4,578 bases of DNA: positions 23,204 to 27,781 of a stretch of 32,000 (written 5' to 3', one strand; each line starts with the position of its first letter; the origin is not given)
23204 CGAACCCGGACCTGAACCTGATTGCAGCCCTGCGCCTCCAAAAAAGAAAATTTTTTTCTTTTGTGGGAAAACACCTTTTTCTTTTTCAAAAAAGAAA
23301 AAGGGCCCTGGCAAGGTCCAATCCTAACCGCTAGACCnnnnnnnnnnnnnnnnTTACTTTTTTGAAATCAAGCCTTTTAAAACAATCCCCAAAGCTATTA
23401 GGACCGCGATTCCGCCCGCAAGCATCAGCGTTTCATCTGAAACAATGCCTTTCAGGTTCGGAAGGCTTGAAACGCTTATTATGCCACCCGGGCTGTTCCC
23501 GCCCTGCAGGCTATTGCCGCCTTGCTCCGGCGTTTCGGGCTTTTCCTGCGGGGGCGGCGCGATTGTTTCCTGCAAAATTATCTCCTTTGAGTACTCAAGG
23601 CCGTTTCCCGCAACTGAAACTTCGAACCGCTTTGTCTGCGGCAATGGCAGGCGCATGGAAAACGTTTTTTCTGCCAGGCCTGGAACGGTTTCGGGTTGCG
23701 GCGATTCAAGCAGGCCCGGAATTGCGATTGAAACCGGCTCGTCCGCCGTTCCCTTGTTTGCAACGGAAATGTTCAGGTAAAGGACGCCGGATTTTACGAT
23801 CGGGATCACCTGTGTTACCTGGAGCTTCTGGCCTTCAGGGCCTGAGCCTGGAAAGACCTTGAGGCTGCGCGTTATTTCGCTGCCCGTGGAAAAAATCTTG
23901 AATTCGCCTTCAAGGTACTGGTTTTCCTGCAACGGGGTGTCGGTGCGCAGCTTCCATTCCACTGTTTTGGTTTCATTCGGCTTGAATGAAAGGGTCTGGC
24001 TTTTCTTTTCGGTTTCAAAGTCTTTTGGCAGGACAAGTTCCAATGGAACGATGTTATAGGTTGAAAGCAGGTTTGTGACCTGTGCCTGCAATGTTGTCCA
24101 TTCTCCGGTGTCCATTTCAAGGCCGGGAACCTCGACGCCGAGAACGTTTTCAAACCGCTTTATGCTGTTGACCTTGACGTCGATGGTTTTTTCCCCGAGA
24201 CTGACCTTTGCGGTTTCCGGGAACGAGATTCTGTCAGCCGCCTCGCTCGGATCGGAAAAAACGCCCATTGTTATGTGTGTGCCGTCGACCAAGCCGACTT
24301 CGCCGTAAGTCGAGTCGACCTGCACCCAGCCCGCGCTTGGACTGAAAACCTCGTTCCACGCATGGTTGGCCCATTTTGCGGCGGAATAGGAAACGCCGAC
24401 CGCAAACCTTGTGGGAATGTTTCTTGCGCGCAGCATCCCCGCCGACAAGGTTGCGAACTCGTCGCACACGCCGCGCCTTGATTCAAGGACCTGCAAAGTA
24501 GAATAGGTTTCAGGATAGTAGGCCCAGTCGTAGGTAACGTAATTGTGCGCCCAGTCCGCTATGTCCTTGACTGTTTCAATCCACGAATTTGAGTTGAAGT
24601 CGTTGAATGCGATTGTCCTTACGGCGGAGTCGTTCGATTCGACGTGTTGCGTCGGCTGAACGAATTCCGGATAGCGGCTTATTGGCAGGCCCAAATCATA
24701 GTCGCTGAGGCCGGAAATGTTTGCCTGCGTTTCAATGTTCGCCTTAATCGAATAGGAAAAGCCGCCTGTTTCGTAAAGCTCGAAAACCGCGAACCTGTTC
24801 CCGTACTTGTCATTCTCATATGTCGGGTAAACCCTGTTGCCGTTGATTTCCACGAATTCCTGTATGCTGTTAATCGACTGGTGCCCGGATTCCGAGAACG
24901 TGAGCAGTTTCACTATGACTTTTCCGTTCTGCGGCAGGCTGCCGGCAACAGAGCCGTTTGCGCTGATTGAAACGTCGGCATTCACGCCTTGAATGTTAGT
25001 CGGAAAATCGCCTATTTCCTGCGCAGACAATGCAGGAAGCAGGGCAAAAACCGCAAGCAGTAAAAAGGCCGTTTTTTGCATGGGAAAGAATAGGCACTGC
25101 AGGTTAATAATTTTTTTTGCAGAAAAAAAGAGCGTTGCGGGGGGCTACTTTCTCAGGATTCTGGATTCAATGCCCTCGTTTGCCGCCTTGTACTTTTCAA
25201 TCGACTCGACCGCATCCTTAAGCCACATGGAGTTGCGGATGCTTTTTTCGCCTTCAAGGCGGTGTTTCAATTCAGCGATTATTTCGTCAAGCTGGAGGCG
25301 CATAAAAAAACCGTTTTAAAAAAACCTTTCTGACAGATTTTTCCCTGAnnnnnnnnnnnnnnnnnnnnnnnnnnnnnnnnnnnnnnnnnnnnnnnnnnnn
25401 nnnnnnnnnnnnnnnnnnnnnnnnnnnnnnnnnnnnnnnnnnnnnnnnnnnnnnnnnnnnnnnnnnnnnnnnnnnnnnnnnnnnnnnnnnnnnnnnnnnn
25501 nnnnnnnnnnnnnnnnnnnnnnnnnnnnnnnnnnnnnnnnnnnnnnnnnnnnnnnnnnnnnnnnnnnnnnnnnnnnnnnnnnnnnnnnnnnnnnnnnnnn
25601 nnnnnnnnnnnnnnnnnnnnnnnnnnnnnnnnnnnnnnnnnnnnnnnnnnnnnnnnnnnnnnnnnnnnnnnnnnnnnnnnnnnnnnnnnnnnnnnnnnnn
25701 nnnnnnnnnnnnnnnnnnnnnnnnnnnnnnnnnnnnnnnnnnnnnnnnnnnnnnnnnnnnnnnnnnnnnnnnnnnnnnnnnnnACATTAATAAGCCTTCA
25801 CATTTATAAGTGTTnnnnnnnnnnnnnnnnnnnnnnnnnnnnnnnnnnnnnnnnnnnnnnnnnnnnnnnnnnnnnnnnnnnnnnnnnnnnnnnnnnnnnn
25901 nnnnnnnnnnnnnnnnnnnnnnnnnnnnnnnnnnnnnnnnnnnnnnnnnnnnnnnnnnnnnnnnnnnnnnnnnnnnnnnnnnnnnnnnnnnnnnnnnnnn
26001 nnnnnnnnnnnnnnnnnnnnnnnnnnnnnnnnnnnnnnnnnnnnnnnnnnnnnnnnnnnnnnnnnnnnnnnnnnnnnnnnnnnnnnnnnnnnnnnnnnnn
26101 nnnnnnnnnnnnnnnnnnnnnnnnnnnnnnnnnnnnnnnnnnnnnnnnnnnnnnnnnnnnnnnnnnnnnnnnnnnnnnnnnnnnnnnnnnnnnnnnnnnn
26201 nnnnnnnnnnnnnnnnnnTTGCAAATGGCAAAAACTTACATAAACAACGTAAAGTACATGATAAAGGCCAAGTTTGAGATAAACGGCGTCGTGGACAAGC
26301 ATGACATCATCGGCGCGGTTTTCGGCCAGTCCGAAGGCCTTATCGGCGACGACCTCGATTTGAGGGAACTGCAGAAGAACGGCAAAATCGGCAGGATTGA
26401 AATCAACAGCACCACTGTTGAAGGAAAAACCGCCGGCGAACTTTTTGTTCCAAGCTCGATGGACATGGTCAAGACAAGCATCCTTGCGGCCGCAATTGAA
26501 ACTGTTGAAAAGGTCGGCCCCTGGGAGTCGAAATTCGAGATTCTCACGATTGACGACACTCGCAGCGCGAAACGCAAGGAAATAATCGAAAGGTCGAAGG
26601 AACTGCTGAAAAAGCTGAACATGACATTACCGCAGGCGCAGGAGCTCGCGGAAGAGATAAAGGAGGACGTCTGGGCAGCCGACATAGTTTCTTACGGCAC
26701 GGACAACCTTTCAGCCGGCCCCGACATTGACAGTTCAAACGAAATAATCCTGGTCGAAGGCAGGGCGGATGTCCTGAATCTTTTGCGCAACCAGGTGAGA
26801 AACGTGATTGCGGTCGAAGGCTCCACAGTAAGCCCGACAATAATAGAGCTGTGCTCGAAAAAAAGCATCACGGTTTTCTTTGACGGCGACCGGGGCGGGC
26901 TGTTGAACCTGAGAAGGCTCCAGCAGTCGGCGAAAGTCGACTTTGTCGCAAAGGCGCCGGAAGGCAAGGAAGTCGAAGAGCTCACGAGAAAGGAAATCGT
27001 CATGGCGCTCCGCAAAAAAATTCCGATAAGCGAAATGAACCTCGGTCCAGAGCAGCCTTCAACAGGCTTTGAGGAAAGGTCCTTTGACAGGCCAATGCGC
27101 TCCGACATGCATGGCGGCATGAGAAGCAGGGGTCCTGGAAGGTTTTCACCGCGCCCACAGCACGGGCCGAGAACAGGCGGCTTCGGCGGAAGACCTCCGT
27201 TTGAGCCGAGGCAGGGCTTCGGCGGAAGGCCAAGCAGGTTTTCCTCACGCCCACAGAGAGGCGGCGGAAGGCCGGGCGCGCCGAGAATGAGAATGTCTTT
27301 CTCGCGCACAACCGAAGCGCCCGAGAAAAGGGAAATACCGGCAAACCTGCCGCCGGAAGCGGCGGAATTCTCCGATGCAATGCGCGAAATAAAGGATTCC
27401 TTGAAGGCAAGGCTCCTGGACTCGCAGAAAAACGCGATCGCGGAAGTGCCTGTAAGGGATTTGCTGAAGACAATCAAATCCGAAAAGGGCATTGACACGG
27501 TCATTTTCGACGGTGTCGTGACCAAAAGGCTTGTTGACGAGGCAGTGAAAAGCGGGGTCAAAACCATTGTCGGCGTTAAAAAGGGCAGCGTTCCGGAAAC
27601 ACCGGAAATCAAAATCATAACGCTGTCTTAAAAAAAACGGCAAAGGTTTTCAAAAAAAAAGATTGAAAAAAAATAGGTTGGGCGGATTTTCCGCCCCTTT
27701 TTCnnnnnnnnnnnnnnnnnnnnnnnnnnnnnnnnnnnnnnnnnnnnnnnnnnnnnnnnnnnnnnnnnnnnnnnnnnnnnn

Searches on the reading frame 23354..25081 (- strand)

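Call 35: search_protein_families(library=pfam, proteins=[window:23354-25081:-], max_evalue=0.001)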
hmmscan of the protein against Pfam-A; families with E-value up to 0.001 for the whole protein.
window:23354-25081:- (575 aa): 2 families
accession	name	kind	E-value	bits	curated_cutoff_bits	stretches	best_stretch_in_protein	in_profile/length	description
PF01841.26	Transglut_core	-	1.1e-21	77.5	23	1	168-256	15-107/108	Transglutaminase-like superfamily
PF04473.18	DUF553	-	3.7e-06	26.9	20.5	1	160-241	8-98/140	Transglutaminase-like domain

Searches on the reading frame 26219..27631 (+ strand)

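Call 35: search_protein_families(library=pfam, proteins=[window:26219-27631:+], max_evalue=0.001)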
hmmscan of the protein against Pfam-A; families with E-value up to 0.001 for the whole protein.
window:26219-27631:+ (470 aa): 3 families
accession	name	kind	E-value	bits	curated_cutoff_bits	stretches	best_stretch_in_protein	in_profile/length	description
PF13662.12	Toprim_4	-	1.9e-07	31.6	25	1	174-236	1-72/85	Toprim domain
PF13155.12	Toprim_2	-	3.8e-05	24.4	22.1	1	177-254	1-86/88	Toprim-like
PF01751.28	Toprim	-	0.00023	21.7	23.1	0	175-252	1-93/96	Toprim domain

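Call 81: search_protein_families(library=ncbifam, proteins=[window:26219-27631:+], max_evalue=0.01)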
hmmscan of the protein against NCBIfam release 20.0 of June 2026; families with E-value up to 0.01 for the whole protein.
window:26219-27631:+ (470 aa): 3 families
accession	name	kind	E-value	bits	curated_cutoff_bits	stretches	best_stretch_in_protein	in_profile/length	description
NF003108.1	PRK04031.1-1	equivalog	1.7e-136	455.8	300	1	12-467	1-418/419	DNA primase DnaG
TIGR01391.1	dnaG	equivalog_domain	8.9e-10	38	283.6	1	168-267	251-356/414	DNA primase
TIGR00334.1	5S_RNA_mat_M5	equivalog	0.0031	17.6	110.65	1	174-272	3-113/174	ribonuclease M5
